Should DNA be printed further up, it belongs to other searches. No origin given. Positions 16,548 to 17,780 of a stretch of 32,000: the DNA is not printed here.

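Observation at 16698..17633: DUF35 OB-fold fused to a divergent guanylate-kinase-like domain closes a mevalonate operon that lacks a second kinase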

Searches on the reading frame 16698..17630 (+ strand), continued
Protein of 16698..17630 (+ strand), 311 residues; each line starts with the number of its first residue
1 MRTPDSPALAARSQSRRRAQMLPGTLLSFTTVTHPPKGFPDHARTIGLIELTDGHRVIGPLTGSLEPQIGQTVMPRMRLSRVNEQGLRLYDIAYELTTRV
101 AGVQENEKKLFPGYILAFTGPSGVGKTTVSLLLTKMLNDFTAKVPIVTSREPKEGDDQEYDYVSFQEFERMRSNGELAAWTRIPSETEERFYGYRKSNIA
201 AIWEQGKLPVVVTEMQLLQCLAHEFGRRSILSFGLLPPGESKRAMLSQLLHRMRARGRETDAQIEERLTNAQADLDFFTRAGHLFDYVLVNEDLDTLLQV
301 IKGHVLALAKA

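Call 46: search_protein_families(library=ncbifam, proteins=[L010:4419-5438:+, L011:5171-6154:-, L010:5429-6412:+, L011:4066-5034:-, L016:824-1927:+, L001:5612-6595:+, L010:3598-4470:+], max_evalue=0.00001)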
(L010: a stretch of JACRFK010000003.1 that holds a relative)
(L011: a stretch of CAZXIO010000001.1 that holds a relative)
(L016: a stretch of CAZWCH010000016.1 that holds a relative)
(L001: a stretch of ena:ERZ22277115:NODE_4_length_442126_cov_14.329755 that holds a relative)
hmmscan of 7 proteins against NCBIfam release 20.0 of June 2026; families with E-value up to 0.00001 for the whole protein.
L010:4419-5438:+ (340 aa): 15 families
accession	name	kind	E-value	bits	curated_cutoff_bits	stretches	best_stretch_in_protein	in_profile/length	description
NF003036.0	PRK03926.1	equivalog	2.9e-68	230.2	403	1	21-339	2-299/302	mevalonate kinase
TIGR00549.1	mevalon_kin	equivalog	3.9e-58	197.1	163.05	1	25-306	1-276/276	mevalonate kinase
TIGR01220.1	Pmev_kin_Gr_pos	equivalog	2.2e-23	82.9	165.7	2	21-186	1-179/358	phosphomevalonate kinase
NF040957.1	Arch_PMK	equivalog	2.5e-22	79.8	500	1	23-339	2-316/316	phosphomevalonate kinase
NF003006.0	PRK03817.1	equivalog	5.2e-14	52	443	1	240-321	245-327/352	galactokinase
TIGR00131.1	gal_kin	equivalog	2.3e-13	49.8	226.65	1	16-155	13-154/388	galactokinase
NF049969.1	GlMnHpPKinHddA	equivalog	1.5e-12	47.6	600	1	84-336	75-333/338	D-glycero-D-manno-heptose 7-phosphate kinase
NF002288.1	PRK01212.1-4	equivalog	2.8e-12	46.3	194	1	87-323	50-282/303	homoserine kinase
NF001816.0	PRK00555.1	equivalog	3.5e-12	46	509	1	240-321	256-338/363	galactokinase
NF003472.0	PRK05101.1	equivalog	3e-11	42.9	499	0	12-153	12-154/382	galactokinase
TIGR00191.1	thrB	equivalog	3.6e-08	32.6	168.25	0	76-159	40-128/304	homoserine kinase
NF003705.0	PRK05322.1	equivalog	1.1e-07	31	385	0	241-327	281-369/388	galactokinase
TIGR01920.1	Shik_kin_archae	equivalog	3.6e-07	29.8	126.85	0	92-180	50-140/266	shikimate kinase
TIGR01219.1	Pmev_kin_ERG8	equivalog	2.5e-06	26.7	376.95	0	151-193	194-238/456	phosphomevalonate kinase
NF040656.1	GHMP_GYDIA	hypoth_equivalog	3.6e-06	26.4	225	0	25-186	4-161/299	GYDIA family GHMP kinase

L011:5171-6154:- (328 aa): 18 families
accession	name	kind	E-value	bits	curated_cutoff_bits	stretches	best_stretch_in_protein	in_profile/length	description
NF003036.0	PRK03926.1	equivalog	1.9e-66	224.2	403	1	9-328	2-299/302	mevalonate kinase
TIGR00549.1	mevalon_kin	equivalog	9.1e-60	202.5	163.05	1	13-295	1-276/276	mevalonate kinase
TIGR01220.1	Pmev_kin_Gr_pos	equivalog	1.3e-28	100.1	165.7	2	112-175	116-179/358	phosphomevalonate kinase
NF040957.1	Arch_PMK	equivalog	2.4e-22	79.9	500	1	11-327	2-315/316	phosphomevalonate kinase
NF001816.0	PRK00555.1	equivalog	5.3e-19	68.4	509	2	230-311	257-339/363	galactokinase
TIGR00131.1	gal_kin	equivalog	7.6e-19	67.9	226.65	1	231-310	283-364/388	galactokinase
NF003006.0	PRK03817.1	equivalog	8.2e-18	64.5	443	1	228-311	244-328/352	galactokinase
NF003472.0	PRK05101.1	equivalog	1.6e-14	53.6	499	1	230-311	275-359/382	galactokinase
NF003705.0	PRK05322.1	equivalog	2.3e-14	52.9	385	1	230-312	281-365/388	galactokinase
TIGR00191.1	thrB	equivalog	6.2e-13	48.3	168.25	1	81-324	61-293/304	homoserine kinase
NF002288.1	PRK01212.1-4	equivalog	8.4e-13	48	194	1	99-311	75-281/303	homoserine kinase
NF049969.1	GlMnHpPKinHddA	equivalog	1.7e-11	44.2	600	1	100-325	97-333/338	D-glycero-D-manno-heptose 7-phosphate kinase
NF009948.0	PRK13412.1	equivalog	1.5e-08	32.8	721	1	98-308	724-948/974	bifunctional fucokinase/fucose-1-phosphate guanylyltransferase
TIGR01920.1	Shik_kin_archae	equivalog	1.3e-07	31.3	126.85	0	84-201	54-173/266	shikimate kinase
TIGR01219.1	Pmev_kin_ERG8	equivalog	5.9e-07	28.8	376.95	0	114-192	156-241/456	phosphomevalonate kinase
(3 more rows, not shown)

L010:5429-6412:+ (328 aa): 5 families
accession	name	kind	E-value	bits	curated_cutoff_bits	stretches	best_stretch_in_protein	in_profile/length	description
TIGR01240.1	mevDPdecarb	equivalog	6.7e-80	268.4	171.35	1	6-302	1-300/305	diphosphomevalonate decarboxylase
NF040704.1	IPP_alt_MvaD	equivalog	1e-54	185.8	475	1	5-308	1-302/323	phosphomevalonate decarboxylase MvaD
NF040847.1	mev_decarb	equivalog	1.3e-14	54.1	560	1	14-294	44-323/350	bisphosphomevalonate decarboxylase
NF040848.1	mev_kinase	equivalog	7e-09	35.1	440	1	8-310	8-309/323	mevalonate-3-kinase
TIGR00549.1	mevalon_kin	equivalog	4.1e-06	26.5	163.05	1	39-138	24-129/276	mevalonate kinase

L011:4066-5034:- (323 aa): 4 families
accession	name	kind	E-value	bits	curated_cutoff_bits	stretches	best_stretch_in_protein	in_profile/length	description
TIGR01240.1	mevDPdecarb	equivalog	2.2e-59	201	171.35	1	4-298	2-301/305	diphosphomevalonate decarboxylase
NF040704.1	IPP_alt_MvaD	equivalog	6.4e-50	170.1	475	1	2-318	1-316/323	phosphomevalonate decarboxylase MvaD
NF040848.1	mev_kinase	equivalog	2.3e-14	53.1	440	1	17-299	20-303/323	mevalonate-3-kinase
NF040847.1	mev_decarb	equivalog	2.3e-10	40.2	560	1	12-295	45-330/350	bisphosphomevalonate decarboxylase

L016:824-1927:+ (368 aa): 4 families
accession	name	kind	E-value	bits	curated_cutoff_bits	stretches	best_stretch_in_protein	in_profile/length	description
TIGR01240.1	mevDPdecarb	equivalog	1.9e-52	178.2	171.35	1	35-342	2-300/305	diphosphomevalonate decarboxylase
NF040704.1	IPP_alt_MvaD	equivalog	5.3e-39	134.2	475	1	34-350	2-305/323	phosphomevalonate decarboxylase MvaD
NF040847.1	mev_decarb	equivalog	1.2e-15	57.6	560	1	65-338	59-328/350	bisphosphomevalonate decarboxylase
NF040848.1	mev_kinase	equivalog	8e-11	41.5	440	1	95-350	60-309/323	mevalonate-3-kinase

L001:5612-6595:+ (328 aa): 7 families
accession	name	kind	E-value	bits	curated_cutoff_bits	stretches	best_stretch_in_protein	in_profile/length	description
TIGR01240.1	mevDPdecarb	equivalog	1e-59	202.1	171.35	1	4-307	2-299/305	diphosphomevalonate decarboxylase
NF040704.1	IPP_alt_MvaD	equivalog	2e-32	112.6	475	1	4-308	3-297/323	phosphomevalonate decarboxylase MvaD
NF040847.1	mev_decarb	equivalog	1.1e-09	37.9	560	1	5-311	38-332/350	bisphosphomevalonate decarboxylase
NF040848.1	mev_kinase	equivalog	7.6e-09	35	440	1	107-311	110-304/323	mevalonate-3-kinase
TIGR01920.1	Shik_kin_archae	equivalog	6.6e-08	32.2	126.85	1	72-188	50-169/266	shikimate kinase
TIGR00549.1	mevalon_kin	equivalog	2.1e-07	30.7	163.05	1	85-138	76-127/276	mevalonate kinase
NF002288.1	PRK01212.1-4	equivalog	9.1e-07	28.2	194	1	88-164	73-158/303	homoserine kinase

L010:3598-4470:+ (291 aa): 6 families
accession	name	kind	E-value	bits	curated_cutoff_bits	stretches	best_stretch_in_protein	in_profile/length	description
TIGR00549.1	mevalon_kin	equivalog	3.9e-21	75.8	163.05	1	21-265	1-272/276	mevalonate kinase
NF003036.0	PRK03926.1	equivalog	5.2e-18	65.2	403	1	20-282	5-277/302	mevalonate kinase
NF003006.0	PRK03817.1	equivalog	1.6e-07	30.7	443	1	66-119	62-116/352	galactokinase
NF040656.1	GHMP_GYDIA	hypoth_equivalog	3.4e-07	29.8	225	0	20-69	3-49/299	GYDIA family GHMP kinase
NF003472.0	PRK05101.1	equivalog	8.2e-07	28.3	499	1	62-117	83-139/382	galactokinase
TIGR00131.1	gal_kin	equivalog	3.4e-06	26.2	226.65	1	67-120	85-139/388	galactokinase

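Call 49: search_solved_structures(query=L010:4419-5438:+, max_evalue=0.01, show_alignments=0)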
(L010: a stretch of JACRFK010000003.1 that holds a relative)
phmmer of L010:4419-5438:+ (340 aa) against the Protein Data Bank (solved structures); distinct sequences matched with E-value up to 0.01: 32.
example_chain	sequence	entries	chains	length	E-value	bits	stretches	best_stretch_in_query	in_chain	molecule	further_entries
4hac_A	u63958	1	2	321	1.3e-38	136.2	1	21-338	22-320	Mevalonate kinase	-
6mde_A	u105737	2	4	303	1.4e-38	136.1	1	22-338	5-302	Mevalonate kinase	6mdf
8teb_A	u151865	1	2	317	8.7e-38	133.5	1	21-339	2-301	Mevalonate kinase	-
2hfs_A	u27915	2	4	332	7.6e-24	87.7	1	27-315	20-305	Mevalonate kinase, putative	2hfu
1vis_A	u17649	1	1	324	1.9e-22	83.1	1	21-323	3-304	Mevalonate kinase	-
1kkh_A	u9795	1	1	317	2.6e-22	82.6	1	21-321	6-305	Mevalonate Kinase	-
2x7i_A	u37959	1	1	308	1.8e-16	63.4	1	24-323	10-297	MEVALONATE KINASE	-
1kvk_A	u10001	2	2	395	4.1e-16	62.3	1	114-336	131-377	mevalonate kinase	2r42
2r3v_A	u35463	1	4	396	2.2e-15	59.9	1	118-338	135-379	Mevalonate kinase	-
3k17_A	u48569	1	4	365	3e-15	59.4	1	19-186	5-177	Lin0012 protein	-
2oi2_A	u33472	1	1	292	1.6e-13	53.7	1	113-320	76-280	Mevalonate kinase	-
8tfo_A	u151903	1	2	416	7.2e-13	51.6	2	157-313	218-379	Mevalonate kinase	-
4usk_A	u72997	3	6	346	2.5e-11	46.5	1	99-328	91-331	PUTATIVE SUGAR KINASE | SUGAR KINASE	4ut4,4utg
4usm_A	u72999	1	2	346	1e-10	44.6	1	99-328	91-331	PUTATIVE SUGAR KINASE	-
3k85_A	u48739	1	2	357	1.9e-10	43.7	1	44-327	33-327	D-glycero-D-manno-heptose 1-phosphate kinase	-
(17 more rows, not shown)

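Call 65: fold_search(model_id=the predicted structure, library=pdb)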
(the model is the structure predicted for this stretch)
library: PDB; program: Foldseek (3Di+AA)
matches with E <= 10: 1482; with E <= 0.001: 161
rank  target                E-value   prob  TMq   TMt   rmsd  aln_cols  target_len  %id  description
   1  1gky                  1.1e-16  1.00  0.54  0.89   2.1       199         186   27  REFINED STRUCTURE OF THE COMPLEX BETWEEN GUANYLATE KINASE AND ITS SUBSTRATE GMP AT 2.0 ANGSTROMS RESOLUTION (released 1994-01-31)
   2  8pts_A                6.1e-16  1.00  0.50  0.77   4.0       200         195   24  human GUK1 in complex with compound AT8001 (released 2024-07-24)
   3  4f4j_A                1.0e-15  1.00  0.45  0.69   5.6       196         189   26  Conversion of the enzyme guanylate kinase into a mitotic spindle orienting protein by a single mutation that inhibits  (released 2012-06-13)
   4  9jaf_A                2.1e-15  1.00  0.55  0.85   2.2       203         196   24  GMPK in complex with GMP and sulfate (released 2025-09-03)
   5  9jae_A                2.1e-15  1.00  0.43  0.66   5.9       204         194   23  GMPK(S37P mutant) (released 2025-09-03)
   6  9jaf_B                2.3e-15  1.00  0.52  0.83   2.7       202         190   24  GMPK in complex with GMP and sulfate (released 2025-09-03)
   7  9lo3                  3.2e-15  1.00  0.54  0.84   2.5       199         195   24  Transition state analogue(GMPK in complex with GMP, ADP, Mg2+ and AlF4- at 277 K) (released 2025-09-10)
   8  9jai_B                3.4e-15  1.00  0.52  0.84   2.7       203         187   23  GMPK in complex with GMP and ADP (released 2025-09-03)
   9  7luy_D                5.2e-15  1.00  0.53  0.78   2.5       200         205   24  Crystal Structure of guanylate kinase from Bartonella henselae str. Houston-1 (released 2021-03-17)
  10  6wct_D                6.3e-15  1.00  0.51  0.75   2.8       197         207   24  Crystal structure of a guanylate kinase from Stenotrophomonas maltophilia K279a bound to guanosine-5'-monophosphate (released 2020-04-08)
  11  7luy_C                6.6e-15  1.00  0.53  0.80   2.1       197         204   24  Crystal Structure of guanylate kinase from Bartonella henselae str. Houston-1 (released 2021-03-17)
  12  9jai_A                6.6e-15  1.00  0.54  0.84   2.6       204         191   23  GMPK in complex with GMP and ADP (released 2025-09-03)
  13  8pts_B                7.1e-15  1.00  0.50  0.77   4.1       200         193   24  human GUK1 in complex with compound AT8001 (released 2024-07-24)
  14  1z6g                  9.0e-15  1.00  0.52  0.82   3.1       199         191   24  Crystal structure of guanylate kinase from Plasmodium falciparum (released 2005-04-05)
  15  7luy_A                1.2e-14  1.00  0.54  0.80   1.9       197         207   25  Crystal Structure of guanylate kinase from Bartonella henselae str. Houston-1 (released 2021-03-17)
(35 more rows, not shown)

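Call 68: search_solved_structures(query=L010:5429-6412:+, max_evalue=1e-20, show_alignments=1)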
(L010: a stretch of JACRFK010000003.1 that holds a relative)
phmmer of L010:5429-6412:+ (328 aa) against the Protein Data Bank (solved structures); distinct sequences matched with E-value up to 1e-20: 18.
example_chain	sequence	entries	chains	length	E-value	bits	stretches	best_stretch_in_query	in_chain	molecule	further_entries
6n0z_A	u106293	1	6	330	1e-89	304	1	5-313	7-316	Diphosphomevalonate decarboxylase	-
6n0x_A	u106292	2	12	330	1.9e-89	303.1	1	5-313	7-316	Diphosphomevalonate decarboxylase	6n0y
5v2l_A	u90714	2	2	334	4.5e-68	232.9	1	4-319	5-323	Mevalonate diphosphate decarboxylase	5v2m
6e2s_A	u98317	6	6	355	5.6e-68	232.6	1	4-319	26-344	Mevalonate diphosphate decarboxylase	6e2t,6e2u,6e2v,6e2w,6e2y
2hk2_A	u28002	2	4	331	3e-60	207.2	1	7-304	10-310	Diphosphomevalonate decarboxylase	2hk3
3qt5_A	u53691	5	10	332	8.6e-58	199.2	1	7-310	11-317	Mevalonate diphosphate decarboxylase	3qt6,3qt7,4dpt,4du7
3qt8_A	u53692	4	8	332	1.2e-57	198.7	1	7-310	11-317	Mevalonate diphosphate decarboxylase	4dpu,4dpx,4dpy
4dpw_A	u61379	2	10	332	2.2e-57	197.8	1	7-310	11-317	Mevalonate diphosphate decarboxylase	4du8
6xr5_A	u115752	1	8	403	2.6e-45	158.2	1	5-285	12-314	Diphosphomevalonate decarboxylase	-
6n10_A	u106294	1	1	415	1.1e-44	156.1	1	5-292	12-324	Diphosphomevalonate decarboxylase MVD1, peroxisomal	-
3f0n_A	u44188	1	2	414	1.3e-44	155.9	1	5-284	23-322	MEVALONATE PYROPHOSPHATE DECARBOXYLASE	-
3d4j_A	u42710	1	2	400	1.9e-44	155.3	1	6-283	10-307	Diphosphomevalonate decarboxylase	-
1fi4_A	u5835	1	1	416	3.7e-41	144.5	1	5-269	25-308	MEVALONATE 5-DIPHOSPHATE DECARBOXYLASE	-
2hke_A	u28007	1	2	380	1.2e-40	142.9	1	7-289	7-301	Diphosphomevalonate decarboxylase, putative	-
2gs8_A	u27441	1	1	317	1.6e-40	142.4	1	7-302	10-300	mevalonate pyrophosphate decarboxylase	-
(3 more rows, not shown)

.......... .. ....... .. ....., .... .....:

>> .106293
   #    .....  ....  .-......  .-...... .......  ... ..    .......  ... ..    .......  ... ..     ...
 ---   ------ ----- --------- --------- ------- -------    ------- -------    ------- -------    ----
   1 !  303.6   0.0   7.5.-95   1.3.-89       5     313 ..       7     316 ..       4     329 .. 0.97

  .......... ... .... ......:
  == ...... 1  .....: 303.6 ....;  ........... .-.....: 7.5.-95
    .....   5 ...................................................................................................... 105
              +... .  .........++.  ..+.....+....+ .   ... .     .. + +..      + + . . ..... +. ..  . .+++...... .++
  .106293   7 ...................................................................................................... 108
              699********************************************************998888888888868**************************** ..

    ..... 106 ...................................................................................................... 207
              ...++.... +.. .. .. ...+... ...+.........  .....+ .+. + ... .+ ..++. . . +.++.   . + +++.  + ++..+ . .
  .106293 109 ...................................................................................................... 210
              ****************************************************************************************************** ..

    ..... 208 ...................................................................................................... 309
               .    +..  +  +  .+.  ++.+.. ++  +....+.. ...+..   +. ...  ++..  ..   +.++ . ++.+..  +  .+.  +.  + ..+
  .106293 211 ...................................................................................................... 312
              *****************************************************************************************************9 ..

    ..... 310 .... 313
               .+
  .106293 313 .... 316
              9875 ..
